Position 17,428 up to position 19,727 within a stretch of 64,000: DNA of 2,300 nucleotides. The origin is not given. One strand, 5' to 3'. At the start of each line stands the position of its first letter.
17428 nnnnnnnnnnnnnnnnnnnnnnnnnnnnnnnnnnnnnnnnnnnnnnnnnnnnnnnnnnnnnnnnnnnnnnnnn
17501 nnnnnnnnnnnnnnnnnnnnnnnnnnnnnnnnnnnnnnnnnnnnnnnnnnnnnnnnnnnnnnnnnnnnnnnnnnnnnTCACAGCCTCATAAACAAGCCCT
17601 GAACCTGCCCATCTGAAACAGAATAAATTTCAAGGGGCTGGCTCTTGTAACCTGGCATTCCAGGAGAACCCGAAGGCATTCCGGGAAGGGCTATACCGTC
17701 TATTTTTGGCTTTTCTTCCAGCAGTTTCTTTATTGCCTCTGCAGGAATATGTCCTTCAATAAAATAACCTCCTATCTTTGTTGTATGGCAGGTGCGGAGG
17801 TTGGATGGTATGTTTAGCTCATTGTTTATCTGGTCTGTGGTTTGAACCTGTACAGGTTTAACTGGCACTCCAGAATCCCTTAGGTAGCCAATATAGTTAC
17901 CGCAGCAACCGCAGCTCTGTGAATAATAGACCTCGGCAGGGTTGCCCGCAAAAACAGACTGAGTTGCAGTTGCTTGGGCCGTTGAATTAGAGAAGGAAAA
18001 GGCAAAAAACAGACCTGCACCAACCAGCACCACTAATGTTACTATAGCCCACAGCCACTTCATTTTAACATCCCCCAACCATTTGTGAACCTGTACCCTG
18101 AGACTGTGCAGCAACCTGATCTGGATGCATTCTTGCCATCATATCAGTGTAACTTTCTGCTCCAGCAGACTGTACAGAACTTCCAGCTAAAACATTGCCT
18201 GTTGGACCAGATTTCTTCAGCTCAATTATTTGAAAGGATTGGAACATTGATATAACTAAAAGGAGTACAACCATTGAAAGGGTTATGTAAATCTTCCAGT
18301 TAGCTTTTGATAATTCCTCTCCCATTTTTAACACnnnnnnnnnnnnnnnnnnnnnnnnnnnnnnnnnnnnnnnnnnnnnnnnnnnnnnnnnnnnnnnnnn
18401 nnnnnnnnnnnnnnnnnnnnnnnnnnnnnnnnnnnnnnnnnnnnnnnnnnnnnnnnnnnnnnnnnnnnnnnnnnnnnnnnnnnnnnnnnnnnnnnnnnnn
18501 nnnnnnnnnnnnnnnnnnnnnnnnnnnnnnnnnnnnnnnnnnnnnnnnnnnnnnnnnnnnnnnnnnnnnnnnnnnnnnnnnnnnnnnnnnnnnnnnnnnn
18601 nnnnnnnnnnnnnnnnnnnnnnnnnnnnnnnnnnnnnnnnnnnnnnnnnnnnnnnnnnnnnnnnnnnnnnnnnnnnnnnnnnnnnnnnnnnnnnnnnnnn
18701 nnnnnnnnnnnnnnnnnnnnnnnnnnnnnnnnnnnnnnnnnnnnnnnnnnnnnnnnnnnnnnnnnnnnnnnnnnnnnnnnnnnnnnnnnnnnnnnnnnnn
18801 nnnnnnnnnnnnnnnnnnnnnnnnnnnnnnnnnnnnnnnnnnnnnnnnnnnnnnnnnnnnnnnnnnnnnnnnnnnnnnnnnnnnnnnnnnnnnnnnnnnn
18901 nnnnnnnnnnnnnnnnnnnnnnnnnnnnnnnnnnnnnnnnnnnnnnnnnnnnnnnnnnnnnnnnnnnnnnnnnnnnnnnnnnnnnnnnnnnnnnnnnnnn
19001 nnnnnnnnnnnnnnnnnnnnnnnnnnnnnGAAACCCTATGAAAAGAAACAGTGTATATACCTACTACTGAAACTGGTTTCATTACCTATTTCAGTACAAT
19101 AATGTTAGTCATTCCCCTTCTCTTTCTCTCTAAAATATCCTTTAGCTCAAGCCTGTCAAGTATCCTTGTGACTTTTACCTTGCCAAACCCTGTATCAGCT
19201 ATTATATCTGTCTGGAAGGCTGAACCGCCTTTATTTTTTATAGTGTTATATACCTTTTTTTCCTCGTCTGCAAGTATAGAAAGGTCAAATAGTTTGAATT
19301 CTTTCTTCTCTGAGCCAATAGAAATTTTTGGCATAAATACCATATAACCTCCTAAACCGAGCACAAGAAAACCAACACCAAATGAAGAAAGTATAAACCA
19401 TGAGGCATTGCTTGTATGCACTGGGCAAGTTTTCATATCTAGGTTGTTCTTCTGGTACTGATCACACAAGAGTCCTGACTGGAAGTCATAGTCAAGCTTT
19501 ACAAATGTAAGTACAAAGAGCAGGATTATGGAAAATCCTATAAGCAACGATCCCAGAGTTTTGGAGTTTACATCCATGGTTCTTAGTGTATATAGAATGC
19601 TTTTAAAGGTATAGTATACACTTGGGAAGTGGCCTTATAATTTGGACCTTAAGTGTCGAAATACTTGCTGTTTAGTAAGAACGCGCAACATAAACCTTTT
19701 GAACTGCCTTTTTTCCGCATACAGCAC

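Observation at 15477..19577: Eight-gene overlapping operon of Cys/Met/His-motif membrane proteins around a DUF411/CopG protein, with no known pump or oxidase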

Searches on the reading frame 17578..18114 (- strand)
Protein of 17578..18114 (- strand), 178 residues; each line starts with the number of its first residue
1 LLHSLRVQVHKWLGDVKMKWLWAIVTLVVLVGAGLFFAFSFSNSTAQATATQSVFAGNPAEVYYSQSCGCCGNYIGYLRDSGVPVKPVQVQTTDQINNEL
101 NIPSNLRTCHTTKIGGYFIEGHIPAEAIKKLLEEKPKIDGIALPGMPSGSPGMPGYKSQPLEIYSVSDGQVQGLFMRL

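Call 3: search_protein_families(library=pfam, proteins=[window:17578-18114:-], max_evalue=1)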
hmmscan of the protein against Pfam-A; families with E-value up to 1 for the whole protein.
window:17578-18114:- (178 aa): 4 families
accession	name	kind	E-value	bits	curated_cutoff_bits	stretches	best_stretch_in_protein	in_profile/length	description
PF04214.18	DUF411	-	3.6e-25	87.9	27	1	106-153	1-48/48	Protein of unknown function, DUF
PF00462.30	Glutaredoxin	-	0.053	14.2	22.9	1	61-105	2-46/60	Glutaredoxin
PF05569.17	Peptidase_M56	-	0.13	11.8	31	1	5-54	20-69/296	BlaR1 peptidase M56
PF01886.21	DUF61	-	0.28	11.7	27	1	93-135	56-98/127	Protein of unknown function DUF61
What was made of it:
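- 17578..18063 (-): g4 (161 aa): TM-anchored DUF411/CopG-type copper protein. An accessory insert in the module. Pfam DUF411 E=3.6e-25 (call 3).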

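Call 4: search_protein_families(library=ncbifam, proteins=[window:17578-18114:-], max_evalue=1)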
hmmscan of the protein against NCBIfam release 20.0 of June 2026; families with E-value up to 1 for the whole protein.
window:17578-18114:- (178 aa): 2 families
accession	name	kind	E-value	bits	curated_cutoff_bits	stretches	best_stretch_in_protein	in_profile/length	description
TIGR02196.1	GlrX_YruB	hypoth_equivalog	0.00053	20.4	88.55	1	61-132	3-73/74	glutaredoxin-like protein, YruB-family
NF045872.1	urea_MBA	equivalog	0.053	13.5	305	1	16-51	4-40/147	multiple banded antigen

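Call 67: search_solved_structures(query=window:17578-18063:-, max_evalue=0.01, show_alignments=1)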
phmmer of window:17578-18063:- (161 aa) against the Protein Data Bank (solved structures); distinct sequences matched with E-value up to 0.01: 1.
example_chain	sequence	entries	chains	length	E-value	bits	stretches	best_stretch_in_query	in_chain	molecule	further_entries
6wis_A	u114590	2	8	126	1.3e-18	70.9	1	44-140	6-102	DUF411 domain-containing protein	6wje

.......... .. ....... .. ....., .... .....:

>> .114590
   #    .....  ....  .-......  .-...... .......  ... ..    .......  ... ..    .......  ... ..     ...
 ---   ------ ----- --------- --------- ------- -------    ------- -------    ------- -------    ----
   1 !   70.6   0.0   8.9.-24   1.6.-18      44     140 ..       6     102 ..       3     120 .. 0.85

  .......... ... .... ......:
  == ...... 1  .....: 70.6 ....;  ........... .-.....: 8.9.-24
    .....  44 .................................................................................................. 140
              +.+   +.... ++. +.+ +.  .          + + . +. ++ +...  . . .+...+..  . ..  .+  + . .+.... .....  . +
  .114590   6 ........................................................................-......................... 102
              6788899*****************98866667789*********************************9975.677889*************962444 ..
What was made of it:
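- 17578..18063 (-): PDB 6WIS (P. aeruginosa CopG) E=1.3e-18, with CGCC, CH, EGH and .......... aligned (call 67).
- On DUF411 / CopG (g4): The alignment to 6WIS_A (E=1.3e-18) shows CGCC, CHT, EGH and PGMPsGSPGM conserved (call 67).
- Closest known: CopG / DUF411. Same: The CxCC, C-H, EGH and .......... ligand motifs align (calls 3, 67).
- Checked: g4 CGCC (call 67).
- g4 is a true CopG homologue (call 67).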

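Call 78: find_related_loci(query=window:17578-18063:-, collection=metagenome_contigs, flank=5000)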
Query window:17578-18063:- (161 aa) in metagenome_contigs; peptide patterns used: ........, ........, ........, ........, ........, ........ (x = any residue, [..] = any of these).
115 stretches matched a pattern; 19 encode a relative of the query (tblastn E <= 1e-3); 19 distinct loci.
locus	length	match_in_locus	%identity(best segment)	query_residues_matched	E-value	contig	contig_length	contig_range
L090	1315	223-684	47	3-161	6e-46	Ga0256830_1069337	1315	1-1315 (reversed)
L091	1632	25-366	41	45-158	6e-34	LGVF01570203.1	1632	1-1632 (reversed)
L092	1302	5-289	47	44-136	3e-29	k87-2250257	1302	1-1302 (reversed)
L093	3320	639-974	42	41-149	1e-27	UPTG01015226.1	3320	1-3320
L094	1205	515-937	38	19-155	1e-27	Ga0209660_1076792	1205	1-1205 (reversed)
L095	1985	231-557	42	44-149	6e-26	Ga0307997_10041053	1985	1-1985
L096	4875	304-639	42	41-149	6e-26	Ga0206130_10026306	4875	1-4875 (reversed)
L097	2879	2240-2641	37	19-149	6e-26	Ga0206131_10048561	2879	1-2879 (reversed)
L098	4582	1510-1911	37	19-149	9e-26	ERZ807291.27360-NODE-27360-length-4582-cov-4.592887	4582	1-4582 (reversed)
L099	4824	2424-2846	37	19-155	1e-25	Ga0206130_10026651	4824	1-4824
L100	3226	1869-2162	44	41-136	1e-25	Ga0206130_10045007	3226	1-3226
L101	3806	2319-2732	37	27-158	2e-25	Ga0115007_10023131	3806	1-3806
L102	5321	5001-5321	42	44-147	8e-25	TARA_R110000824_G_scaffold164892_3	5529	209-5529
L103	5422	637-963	41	44-149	7e-25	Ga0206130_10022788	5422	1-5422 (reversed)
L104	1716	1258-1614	40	41-155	1e-23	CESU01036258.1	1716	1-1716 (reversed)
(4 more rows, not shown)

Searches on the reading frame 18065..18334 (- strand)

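Call 3: search_protein_families(library=pfam, proteins=[window:18065-18334:-], max_evalue=1)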
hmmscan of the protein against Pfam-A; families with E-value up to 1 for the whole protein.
window:18065-18334:- (89 aa): 0 families

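Call 4: search_protein_families(library=ncbifam, proteins=[window:18065-18334:-], max_evalue=1)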
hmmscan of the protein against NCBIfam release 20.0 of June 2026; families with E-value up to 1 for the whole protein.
window:18065-18334:- (89 aa): 1 family
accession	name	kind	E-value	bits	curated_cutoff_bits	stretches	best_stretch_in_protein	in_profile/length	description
NF045469.1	Opp1B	equivalog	0.056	12.9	380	1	18-70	9-60/307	nickel/cobalt ABC transporter permease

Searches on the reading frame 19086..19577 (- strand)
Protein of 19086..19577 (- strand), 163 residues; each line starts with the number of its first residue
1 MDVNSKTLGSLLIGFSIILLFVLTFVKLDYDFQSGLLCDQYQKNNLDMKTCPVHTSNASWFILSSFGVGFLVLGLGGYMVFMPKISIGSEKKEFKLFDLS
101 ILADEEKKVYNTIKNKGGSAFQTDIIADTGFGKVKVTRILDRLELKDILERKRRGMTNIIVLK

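Call 3: search_protein_families(library=pfam, proteins=[window:19086-19577:-], max_evalue=1)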
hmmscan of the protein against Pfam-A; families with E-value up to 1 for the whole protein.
window:19086-19577:- (163 aa): 5 families
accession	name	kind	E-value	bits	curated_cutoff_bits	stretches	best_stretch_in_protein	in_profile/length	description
PF24034.1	DUF7343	-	6e-11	42.5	27.6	1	103-162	2-61/62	Domain of unknown function (DUF7343)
PF06305.16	LapA_dom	-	0.071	13.5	28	1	58-95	19-57/64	Lipopolysaccharide assembly protein A domain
PF12802.13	MarR_2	-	0.081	13.5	27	1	114-153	16-54/61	MarR family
PF01047.28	MarR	-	0.17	12.2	24.6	1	136-153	34-51/59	MarR family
PF01978.25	TrmB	-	0.18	12.1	25.6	1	103-154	7-57/68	Sugar-specific transcriptional regulator TrmB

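Call 4: search_protein_families(library=ncbifam, proteins=[window:19086-19577:-], max_evalue=1)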
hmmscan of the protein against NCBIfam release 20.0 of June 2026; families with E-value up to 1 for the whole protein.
window:19086-19577:- (163 aa): 2 families
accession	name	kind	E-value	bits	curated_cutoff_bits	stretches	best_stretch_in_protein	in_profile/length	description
TIGR03927.1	T7SS_EssA_Firm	equivalog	0.015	15.2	32.45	1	52-85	116-149/151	type VII secretion protein EssA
TIGR01889.1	Staph_reg_Sar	paralog_domain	0.046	14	62.6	1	110-153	35-77/109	staphylococcal accessory regulator family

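Call 5: list_cluster_members(proteins=[window:19086-19577:-, window:18328-19029:-, window:18065-18334:-, window:17578-18114:-, window:17036-17581:-, window:16549-17061:-, window:16313-16537:-, window:15477-16313:-])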
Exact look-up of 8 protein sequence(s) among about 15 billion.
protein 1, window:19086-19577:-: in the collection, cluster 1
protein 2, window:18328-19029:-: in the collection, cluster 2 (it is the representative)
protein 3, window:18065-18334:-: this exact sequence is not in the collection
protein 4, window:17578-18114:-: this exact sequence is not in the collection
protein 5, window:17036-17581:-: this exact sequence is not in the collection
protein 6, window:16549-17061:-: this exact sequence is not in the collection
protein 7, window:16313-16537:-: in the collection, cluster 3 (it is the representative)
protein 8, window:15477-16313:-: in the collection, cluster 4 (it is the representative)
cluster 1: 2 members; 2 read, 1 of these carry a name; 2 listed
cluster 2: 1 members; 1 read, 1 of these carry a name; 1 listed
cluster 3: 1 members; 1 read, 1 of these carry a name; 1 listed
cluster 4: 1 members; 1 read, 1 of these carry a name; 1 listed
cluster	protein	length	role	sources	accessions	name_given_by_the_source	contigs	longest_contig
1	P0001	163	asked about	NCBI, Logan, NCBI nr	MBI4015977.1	MAG: hypothetical protein HY362_04640 [Candidatus Aenigmarchaeota archaeon] | hypothetical protein [Candidatus Aenigmarchaeota archaeon]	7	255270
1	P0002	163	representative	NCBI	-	-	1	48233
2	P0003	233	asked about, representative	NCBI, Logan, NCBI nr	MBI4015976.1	MAG: hypothetical protein HY362_04635 [Candidatus Aenigmarchaeota archaeon] | hypothetical protein [Candidatus Aenigmarchaeota archaeon]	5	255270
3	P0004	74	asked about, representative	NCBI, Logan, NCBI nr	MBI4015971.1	MAG: hypothetical protein HY362_04610 [Candidatus Aenigmarchaeota archaeon] | hypothetical protein [Candidatus Aenigmarchaeota archaeon]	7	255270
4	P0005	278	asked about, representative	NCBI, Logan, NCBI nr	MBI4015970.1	MAG: hypothetical protein HY362_04605 [Candidatus Aenigmarchaeota archaeon] | hypothetical protein [Candidatus Aenigmarchaeota archaeon]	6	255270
